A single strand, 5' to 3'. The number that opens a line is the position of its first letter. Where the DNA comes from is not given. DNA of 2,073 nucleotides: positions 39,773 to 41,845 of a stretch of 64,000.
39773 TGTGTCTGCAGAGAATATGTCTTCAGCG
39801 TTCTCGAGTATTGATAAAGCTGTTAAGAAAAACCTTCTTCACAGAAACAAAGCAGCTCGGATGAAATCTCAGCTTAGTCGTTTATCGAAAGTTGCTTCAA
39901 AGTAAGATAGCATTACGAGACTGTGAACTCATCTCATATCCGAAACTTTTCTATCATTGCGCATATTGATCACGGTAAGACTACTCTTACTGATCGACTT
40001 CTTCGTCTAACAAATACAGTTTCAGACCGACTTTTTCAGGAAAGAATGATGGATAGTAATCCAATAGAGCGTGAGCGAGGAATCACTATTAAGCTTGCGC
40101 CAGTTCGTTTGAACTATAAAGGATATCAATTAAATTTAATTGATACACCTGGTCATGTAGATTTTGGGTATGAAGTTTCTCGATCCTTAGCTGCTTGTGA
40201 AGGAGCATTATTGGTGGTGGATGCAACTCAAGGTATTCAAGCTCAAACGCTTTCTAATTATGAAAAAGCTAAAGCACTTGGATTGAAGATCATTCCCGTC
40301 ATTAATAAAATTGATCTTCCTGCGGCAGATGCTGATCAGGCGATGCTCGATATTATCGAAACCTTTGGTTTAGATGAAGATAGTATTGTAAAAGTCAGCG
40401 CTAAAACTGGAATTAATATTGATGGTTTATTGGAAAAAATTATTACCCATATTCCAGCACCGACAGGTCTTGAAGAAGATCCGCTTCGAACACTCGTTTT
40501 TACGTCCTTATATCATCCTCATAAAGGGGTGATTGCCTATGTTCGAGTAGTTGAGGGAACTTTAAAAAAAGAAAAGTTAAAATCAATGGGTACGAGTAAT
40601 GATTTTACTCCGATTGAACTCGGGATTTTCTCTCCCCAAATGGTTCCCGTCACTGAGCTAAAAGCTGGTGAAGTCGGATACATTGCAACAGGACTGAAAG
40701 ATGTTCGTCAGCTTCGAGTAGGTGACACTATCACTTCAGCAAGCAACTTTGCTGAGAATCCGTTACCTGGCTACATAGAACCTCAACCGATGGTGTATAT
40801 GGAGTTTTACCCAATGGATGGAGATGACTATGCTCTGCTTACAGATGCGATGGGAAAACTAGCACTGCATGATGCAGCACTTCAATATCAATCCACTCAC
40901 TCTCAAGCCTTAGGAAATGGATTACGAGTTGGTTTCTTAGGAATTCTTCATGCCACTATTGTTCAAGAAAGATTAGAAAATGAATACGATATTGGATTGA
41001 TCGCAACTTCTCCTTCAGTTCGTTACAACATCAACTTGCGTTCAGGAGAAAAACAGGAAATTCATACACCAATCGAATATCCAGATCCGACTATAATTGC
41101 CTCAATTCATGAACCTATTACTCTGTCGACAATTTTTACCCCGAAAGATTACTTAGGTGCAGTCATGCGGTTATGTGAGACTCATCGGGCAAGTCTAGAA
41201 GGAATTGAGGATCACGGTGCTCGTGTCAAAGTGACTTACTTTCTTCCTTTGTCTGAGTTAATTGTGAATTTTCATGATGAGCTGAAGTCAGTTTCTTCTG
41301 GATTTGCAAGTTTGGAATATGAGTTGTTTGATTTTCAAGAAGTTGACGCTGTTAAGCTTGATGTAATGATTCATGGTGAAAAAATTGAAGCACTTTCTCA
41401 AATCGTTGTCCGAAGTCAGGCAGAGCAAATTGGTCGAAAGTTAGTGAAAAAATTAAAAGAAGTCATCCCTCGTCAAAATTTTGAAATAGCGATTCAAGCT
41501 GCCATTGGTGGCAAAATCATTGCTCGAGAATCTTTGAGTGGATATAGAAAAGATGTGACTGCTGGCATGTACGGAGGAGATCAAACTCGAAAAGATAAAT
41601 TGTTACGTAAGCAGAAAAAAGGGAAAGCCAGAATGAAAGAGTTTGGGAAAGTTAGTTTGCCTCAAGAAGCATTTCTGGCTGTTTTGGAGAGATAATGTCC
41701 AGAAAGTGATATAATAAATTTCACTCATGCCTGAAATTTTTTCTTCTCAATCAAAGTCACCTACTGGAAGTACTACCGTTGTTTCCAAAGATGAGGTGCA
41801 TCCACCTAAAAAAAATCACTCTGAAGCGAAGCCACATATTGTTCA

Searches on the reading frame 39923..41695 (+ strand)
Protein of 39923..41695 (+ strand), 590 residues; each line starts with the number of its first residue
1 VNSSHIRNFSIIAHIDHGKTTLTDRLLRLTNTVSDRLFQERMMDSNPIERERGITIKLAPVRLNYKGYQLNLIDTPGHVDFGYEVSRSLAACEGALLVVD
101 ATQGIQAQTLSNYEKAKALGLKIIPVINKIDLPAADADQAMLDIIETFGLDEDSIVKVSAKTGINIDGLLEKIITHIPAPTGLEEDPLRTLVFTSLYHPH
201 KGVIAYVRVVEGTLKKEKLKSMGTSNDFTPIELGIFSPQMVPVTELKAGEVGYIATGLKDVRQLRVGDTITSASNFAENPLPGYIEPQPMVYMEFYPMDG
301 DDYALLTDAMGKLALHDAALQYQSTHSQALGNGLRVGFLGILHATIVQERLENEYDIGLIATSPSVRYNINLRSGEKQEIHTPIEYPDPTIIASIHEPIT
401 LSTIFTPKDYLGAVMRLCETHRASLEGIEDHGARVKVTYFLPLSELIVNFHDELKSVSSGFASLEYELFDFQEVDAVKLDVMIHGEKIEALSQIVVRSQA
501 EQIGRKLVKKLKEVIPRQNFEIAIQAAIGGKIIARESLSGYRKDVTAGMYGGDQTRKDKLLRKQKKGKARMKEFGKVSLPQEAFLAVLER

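Call 29: search_protein_families(library=pfam, proteins=[window:39923-41695:+], max_evalue=0.00001)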
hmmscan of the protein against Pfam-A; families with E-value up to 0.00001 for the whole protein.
window:39923-41695:+ (590 aa): 5 families
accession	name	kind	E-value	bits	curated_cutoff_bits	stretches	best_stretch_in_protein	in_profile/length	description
PF00009.33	GTP_EFTU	-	3.2e-56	190.3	26.5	1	5-178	2-187/188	Elongation factor Tu GTP binding domain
PF06421.17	LepA_C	-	9.7e-45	151.5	29.7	1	483-588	1-106/107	GTP-binding protein LepA C-terminus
PF00679.30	EFG_C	-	1.4e-18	67.1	27.9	1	395-480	2-87/89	Elongation factor G C-terminus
PF03144.31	GTP_EFTU_D2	-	1e-09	39.1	30.3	1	202-271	1-73/73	Elongation factor Tu domain 2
PF01926.29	MMR_HSR1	-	1e-06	29.2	21.9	1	17-129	10-113/113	50S ribosome-binding GTPase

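Call 30: find_related_loci(query=window:39923-41695:+, collection=genome_contigs, flank=2000)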
Query window:39923-41695:+ (590 aa) in genome_contigs; peptide patterns used: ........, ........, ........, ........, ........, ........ (x = any residue, [..] = any of these).
157 stretches matched a pattern; 39 encode a relative of the query (tblastn E <= 1e-3); 39 distinct loci.
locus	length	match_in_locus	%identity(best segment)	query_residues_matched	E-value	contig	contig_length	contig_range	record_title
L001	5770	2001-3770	79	1-590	0e+0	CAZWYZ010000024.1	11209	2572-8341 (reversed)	MAG TPA_asm: uncultured Pseudomonadales bacterium isolate SRP286056_co1_495 genome assembly, contig: NODE_7473_length_11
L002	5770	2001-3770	79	1-590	0e+0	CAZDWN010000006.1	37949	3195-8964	MAG TPA_asm: uncultured Pseudomonadales bacterium isolate SRP170004_co1_144 genome assembly, contig: NODE_1456_length_37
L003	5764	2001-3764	80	3-590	0e+0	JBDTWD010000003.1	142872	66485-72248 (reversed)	MAG: Candidatus Woesebacteria bacterium isolate cluster3_bin.83 NODE_135_length_142872_cov_13.087167, whole genome shotg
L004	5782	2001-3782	78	1-590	0e+0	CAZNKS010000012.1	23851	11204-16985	MAG TPA_asm: uncultured Pseudomonadales bacterium isolate SRP170004_co1_558 genome assembly, contig: NODE_3197_length_23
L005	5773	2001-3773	81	4-590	0e+0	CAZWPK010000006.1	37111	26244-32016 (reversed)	MAG TPA_asm: uncultured Pseudomonadales bacterium isolate binchicken_co347_42 genome assembly, contig: NODE_561_length_3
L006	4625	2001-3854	75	3-590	0e+0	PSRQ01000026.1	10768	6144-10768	MAG: Candidatus Cerribacteria bacterium 'Amazon FNV 2010 28 9' contig_55_139321151_length10768multi4, whole genome shotg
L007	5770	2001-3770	79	1-590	0e+0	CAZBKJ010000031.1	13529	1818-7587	MAG TPA_asm: uncultured Pseudomonadales bacterium isolate SRP286056_co1_272 genome assembly, contig: NODE_5737_length_13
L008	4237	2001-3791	72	1-590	0e+0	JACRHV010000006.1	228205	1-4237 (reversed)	MAG: Candidatus Paceibacterota bacterium isolate NC_groundwater_1786_Pr3_B-0.1um_43_18 SR-2_scaffold_141_1555123, whole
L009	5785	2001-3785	73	3-590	0e+0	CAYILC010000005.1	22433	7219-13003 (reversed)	MAG TPA_asm: uncultured Pseudomonadales bacterium isolate ERP119705_co23_558 genome assembly, contig: NODE_2032_length_2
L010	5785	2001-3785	74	1-590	0e+0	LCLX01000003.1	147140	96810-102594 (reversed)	MAG: Microgenomates group bacterium GW2011_GWC1_46_15 UX36_C0003, whole genome shotgun sequence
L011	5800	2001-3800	70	3-590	0e+0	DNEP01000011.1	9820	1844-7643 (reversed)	MAG TPA_asm: Candidatus Paceibacterota bacterium isolate UBA12128 contig_5701, whole genome shotgun sequence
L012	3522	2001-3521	78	1-508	0e+0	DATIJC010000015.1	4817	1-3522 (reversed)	MAG TPA_asm: Patescibacteria group bacterium isolate SMAG_U15681 k141_506638, whole genome shotgun sequence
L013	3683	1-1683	81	34-590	0e+0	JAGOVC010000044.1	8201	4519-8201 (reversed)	Candidatus Woesebacteria bacterium isolate Gw_Eff_bin_538 Gw_Eff_24880_length_8201_cov_6.356081, whole genome shotgun se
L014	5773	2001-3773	68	1-590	0e+0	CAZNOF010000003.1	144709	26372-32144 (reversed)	MAG TPA_asm: uncultured Pseudomonadales bacterium isolate SRP170004_co1_5 genome assembly, contig: NODE_110_length_14470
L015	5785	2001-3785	64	3-590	0e+0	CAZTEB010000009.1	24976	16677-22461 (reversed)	MAG TPA_asm: uncultured Pseudomonadales bacterium isolate SRP334346_co1_115 genome assembly, contig: NODE_1867_length_24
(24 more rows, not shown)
